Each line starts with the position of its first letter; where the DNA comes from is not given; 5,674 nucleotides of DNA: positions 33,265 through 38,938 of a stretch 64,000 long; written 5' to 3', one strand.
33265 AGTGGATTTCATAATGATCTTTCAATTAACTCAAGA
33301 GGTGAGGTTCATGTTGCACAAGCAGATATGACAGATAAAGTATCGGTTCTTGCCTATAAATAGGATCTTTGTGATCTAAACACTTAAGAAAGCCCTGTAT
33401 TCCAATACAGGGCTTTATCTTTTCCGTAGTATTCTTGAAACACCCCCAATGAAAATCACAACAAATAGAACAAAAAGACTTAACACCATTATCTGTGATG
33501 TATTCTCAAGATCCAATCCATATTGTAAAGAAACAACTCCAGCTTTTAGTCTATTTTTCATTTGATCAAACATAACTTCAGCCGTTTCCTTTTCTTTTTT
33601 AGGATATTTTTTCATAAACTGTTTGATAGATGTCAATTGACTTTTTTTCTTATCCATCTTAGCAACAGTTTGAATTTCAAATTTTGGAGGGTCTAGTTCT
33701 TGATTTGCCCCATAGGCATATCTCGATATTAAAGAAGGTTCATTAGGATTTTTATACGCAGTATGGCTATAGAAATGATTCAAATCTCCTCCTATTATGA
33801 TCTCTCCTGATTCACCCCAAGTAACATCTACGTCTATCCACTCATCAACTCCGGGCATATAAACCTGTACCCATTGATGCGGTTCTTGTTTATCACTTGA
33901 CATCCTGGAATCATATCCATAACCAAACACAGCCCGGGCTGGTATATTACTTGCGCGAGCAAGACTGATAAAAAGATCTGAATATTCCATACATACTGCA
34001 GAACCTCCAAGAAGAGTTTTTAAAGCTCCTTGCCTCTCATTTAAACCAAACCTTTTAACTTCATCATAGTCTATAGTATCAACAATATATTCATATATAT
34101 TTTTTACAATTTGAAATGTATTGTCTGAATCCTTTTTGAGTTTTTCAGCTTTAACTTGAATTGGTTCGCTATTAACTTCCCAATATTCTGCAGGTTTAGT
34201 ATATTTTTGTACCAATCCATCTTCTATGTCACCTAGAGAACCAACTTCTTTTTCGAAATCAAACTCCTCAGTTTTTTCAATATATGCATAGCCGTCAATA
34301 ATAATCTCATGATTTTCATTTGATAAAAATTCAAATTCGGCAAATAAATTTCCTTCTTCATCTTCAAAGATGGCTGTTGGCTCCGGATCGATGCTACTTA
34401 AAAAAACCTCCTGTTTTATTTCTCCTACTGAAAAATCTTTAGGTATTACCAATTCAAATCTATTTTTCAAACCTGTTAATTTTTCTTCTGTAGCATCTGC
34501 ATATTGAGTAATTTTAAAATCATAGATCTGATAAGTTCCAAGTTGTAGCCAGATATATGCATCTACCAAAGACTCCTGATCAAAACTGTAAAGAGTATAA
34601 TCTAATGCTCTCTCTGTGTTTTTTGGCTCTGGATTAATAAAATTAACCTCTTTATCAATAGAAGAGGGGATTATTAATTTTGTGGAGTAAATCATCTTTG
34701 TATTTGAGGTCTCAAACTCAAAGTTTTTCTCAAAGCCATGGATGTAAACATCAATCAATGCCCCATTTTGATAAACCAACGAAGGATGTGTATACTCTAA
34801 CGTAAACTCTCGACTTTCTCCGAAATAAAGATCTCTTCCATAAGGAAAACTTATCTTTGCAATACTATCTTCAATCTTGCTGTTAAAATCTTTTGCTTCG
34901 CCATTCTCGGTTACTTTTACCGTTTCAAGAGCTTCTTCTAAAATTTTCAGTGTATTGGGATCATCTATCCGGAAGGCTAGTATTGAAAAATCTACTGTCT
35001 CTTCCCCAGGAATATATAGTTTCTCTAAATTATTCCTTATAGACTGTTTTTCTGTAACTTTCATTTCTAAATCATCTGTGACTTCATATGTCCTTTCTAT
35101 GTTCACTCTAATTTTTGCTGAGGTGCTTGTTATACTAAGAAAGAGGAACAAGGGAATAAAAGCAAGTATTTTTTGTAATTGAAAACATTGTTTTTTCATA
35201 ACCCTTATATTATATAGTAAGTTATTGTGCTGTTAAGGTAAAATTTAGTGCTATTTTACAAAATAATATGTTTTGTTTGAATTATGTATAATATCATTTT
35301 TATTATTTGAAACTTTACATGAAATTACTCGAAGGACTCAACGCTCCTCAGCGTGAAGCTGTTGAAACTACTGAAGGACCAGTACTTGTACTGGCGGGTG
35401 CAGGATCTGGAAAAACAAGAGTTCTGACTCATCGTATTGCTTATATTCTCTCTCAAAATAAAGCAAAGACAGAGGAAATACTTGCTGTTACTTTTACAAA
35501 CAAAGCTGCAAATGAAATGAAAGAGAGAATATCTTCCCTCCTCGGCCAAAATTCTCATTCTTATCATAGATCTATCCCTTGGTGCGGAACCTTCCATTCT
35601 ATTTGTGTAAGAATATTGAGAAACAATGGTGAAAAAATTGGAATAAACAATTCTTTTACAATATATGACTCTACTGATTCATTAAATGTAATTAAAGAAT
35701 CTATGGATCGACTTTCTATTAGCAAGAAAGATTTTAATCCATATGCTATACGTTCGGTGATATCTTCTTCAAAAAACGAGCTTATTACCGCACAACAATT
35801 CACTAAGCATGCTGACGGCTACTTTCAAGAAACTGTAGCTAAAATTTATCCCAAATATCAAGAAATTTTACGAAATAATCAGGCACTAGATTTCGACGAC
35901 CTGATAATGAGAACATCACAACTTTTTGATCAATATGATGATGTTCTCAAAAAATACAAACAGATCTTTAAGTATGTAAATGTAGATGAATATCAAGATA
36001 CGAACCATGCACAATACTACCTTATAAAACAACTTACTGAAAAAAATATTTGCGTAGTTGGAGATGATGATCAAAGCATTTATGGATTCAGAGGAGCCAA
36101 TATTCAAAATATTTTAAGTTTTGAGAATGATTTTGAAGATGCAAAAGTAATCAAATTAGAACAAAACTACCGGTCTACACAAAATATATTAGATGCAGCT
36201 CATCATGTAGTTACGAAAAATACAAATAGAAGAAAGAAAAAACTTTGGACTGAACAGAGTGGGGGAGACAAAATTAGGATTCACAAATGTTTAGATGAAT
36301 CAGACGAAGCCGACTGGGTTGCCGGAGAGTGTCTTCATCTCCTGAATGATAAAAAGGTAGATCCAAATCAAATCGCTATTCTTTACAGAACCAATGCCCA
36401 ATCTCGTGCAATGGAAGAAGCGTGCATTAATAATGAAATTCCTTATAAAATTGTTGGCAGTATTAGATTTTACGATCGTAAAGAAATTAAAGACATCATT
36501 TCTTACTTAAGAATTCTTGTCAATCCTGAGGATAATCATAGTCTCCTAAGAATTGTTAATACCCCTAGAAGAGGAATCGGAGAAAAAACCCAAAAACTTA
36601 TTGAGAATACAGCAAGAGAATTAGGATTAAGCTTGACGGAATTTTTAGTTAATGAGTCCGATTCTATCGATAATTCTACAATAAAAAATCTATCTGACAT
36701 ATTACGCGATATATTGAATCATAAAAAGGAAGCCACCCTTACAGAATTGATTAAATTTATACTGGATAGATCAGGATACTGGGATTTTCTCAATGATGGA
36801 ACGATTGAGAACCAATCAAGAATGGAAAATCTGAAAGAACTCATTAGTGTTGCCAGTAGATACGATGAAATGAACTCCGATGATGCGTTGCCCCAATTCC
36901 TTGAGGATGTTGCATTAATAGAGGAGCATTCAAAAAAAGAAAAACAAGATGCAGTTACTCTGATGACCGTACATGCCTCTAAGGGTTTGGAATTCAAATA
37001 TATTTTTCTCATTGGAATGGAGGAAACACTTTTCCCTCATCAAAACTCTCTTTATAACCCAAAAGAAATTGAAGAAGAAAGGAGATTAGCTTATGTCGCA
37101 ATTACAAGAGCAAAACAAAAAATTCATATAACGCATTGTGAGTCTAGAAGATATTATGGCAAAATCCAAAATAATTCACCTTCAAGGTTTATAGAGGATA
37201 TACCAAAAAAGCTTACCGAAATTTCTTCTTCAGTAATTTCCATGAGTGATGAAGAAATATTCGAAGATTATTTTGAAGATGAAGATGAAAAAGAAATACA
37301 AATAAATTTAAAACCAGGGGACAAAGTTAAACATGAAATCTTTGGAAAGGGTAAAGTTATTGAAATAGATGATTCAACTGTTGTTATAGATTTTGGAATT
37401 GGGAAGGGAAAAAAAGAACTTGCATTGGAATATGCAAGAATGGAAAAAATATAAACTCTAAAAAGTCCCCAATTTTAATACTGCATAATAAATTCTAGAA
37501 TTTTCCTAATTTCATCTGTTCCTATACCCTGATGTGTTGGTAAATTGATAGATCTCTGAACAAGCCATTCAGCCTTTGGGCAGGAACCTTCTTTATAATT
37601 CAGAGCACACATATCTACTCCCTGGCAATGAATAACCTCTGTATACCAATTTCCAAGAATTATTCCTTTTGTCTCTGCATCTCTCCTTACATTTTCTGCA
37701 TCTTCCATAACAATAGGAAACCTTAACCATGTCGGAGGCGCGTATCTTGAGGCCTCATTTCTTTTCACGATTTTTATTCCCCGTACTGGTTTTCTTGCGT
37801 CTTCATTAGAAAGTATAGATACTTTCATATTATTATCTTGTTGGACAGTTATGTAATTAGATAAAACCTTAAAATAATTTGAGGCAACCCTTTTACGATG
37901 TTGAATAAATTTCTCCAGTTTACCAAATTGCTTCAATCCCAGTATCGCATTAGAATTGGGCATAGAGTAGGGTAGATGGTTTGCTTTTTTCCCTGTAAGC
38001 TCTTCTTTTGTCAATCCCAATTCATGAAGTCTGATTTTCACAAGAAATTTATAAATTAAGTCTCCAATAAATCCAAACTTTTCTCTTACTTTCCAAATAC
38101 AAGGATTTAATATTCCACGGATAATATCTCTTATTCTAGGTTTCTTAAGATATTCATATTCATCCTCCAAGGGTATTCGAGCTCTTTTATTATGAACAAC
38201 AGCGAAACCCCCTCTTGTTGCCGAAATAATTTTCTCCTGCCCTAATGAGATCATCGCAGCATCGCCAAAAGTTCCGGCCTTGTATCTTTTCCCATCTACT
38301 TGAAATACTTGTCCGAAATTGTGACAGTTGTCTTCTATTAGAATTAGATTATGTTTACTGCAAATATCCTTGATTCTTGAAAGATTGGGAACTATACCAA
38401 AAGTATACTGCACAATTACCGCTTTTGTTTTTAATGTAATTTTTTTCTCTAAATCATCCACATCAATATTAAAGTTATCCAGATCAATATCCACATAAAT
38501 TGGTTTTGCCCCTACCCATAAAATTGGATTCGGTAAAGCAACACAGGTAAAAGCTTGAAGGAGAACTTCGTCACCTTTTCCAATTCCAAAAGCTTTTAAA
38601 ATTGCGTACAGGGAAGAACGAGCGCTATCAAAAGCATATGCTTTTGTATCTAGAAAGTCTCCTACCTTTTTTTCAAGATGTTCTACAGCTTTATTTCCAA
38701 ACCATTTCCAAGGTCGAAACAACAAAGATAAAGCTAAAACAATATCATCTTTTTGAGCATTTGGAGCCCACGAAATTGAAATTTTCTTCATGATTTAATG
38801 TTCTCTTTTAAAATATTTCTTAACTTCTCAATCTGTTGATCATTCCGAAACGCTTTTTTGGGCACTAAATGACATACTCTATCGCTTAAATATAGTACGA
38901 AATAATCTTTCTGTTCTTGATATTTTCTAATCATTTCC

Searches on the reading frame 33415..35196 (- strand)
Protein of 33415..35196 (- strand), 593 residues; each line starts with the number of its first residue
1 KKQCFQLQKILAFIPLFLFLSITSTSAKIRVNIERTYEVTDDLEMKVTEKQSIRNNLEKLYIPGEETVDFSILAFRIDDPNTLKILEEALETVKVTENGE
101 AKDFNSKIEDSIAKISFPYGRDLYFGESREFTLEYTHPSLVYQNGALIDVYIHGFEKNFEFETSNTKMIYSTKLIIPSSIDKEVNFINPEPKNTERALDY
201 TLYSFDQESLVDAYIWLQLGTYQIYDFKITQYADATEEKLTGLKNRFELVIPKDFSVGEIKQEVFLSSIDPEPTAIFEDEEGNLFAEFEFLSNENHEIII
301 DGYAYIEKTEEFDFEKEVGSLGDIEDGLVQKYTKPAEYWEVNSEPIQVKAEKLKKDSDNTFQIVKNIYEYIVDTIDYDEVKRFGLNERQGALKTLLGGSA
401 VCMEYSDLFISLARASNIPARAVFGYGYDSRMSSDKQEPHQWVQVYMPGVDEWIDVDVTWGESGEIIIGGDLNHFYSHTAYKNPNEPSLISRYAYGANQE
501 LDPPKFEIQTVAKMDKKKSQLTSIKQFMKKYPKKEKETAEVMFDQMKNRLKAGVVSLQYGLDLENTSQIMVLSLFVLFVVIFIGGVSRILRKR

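Call 40: search_protein_families(library=pfam, proteins=[window:33415-35196:-], max_evalue=0.001)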
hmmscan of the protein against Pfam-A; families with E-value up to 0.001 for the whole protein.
window:33415-35196:- (593 aa): 1 family
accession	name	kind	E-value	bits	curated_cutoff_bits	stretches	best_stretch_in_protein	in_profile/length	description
PF01841.26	Transglut_core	-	1.4e-18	67.6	23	1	351-457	5-107/108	Transglutaminase-like superfamily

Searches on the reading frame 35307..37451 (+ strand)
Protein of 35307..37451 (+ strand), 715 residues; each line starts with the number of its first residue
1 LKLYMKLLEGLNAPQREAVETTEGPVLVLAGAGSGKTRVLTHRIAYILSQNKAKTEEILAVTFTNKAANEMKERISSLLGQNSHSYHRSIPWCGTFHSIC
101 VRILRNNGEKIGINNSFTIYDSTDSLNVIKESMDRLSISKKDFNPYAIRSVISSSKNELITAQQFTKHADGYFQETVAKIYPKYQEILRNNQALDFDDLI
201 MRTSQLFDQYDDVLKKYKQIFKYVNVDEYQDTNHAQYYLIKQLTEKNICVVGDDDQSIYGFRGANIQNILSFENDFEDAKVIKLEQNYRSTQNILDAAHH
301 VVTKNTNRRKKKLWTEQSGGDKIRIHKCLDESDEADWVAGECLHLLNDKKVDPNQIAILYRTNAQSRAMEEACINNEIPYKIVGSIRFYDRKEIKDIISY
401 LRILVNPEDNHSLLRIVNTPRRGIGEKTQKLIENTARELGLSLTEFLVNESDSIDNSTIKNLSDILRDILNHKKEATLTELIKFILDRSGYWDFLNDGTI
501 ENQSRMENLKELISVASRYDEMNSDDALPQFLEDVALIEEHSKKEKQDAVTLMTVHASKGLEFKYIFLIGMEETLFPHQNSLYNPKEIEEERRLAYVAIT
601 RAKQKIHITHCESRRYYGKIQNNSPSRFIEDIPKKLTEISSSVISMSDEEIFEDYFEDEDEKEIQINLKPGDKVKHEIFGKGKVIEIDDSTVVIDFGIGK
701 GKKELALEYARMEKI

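Call 64: search_protein_families(library=pfam, proteins=[window:35307-37451:+], max_evalue=0.00001)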
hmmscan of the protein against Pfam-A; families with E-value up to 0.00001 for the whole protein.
window:35307-37451:+ (715 aa): 5 families
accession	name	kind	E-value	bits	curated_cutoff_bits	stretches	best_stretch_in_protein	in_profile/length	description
PF00580.27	UvrD-helicase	-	4.6e-92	309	23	1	11-276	1-270/271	UvrD/REP helicase N-terminal domain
PF13361.12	UvrD_C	-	7.2e-78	262.9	25.6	1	282-612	1-349/350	UvrD-like helicase C-terminal domain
PF13245.12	AAA_19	-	4.3e-26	92.1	25.1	1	15-262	1-134/134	AAA domain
PF01443.25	Viral_helicase1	-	1.1e-10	42.2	21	0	528-608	157-226/228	Viral superfamily 1 RNA helicase core domain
PF13538.12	UvrD_C_2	-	4.6e-09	36.4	27.4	1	550-608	2-51/52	UvrD-like helicase C-terminal domain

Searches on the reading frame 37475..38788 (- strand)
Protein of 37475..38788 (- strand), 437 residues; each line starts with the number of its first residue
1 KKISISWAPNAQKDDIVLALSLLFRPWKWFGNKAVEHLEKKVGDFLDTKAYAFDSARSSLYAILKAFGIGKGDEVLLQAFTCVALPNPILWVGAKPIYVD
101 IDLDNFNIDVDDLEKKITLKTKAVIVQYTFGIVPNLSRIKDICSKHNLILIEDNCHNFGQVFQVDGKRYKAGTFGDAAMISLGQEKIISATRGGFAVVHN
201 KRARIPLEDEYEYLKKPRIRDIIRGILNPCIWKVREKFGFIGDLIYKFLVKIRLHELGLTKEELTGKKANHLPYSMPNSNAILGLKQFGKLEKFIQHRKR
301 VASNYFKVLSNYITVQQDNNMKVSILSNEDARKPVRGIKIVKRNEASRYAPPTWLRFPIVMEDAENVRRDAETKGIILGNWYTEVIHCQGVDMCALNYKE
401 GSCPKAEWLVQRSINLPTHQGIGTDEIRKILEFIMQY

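Call 64: search_protein_families(library=pfam, proteins=[window:37475-38788:-], max_evalue=0.00001)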
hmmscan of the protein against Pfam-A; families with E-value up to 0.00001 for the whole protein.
window:37475-38788:- (437 aa): 2 families
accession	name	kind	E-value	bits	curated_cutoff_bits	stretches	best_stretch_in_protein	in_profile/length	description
PF01041.23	DegT_DnrJ_EryC1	-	1.7e-49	169.4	19.8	2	33-201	24-189/360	DegT/DnrJ/EryC1/StrS aminotransferase family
PF00155.27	Aminotran_1_2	-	3.8e-07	30.1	19.7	1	58-156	77-188/361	Aminotransferase class I and II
